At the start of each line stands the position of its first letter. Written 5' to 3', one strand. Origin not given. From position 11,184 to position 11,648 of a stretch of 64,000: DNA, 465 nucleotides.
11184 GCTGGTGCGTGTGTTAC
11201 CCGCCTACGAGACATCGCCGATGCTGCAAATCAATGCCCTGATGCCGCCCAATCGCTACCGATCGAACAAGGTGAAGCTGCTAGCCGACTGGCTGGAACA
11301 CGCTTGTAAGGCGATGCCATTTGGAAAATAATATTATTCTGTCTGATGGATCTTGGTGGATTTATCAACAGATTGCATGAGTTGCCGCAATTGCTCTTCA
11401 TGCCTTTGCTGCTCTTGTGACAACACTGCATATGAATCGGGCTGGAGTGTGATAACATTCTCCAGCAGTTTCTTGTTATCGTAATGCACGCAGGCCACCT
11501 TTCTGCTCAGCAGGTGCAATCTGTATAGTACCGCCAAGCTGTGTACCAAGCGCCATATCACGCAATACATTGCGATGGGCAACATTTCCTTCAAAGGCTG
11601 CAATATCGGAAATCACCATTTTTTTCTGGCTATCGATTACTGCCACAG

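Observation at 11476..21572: Six-gene operon coupling a complete nicotinamide-to-NAD salvage route to a radical SAM enzyme and a zeta/AvrRxo1-like kinase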

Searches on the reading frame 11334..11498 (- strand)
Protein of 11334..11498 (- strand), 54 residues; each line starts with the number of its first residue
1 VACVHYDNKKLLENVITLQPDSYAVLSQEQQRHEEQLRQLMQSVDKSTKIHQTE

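Call 24: search_protein_families(library=padloc, proteins=[window:11334-11498:-], max_evalue=0.01)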
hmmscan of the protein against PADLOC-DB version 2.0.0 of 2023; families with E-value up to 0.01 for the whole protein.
window:11334-11498:- (54 aa): 0 families

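Call 25: search_protein_families(library=phrogs, proteins=[window:11334-11498:-], max_evalue=0.01)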
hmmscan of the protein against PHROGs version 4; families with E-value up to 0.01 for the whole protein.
window:11334-11498:- (54 aa): 0 families
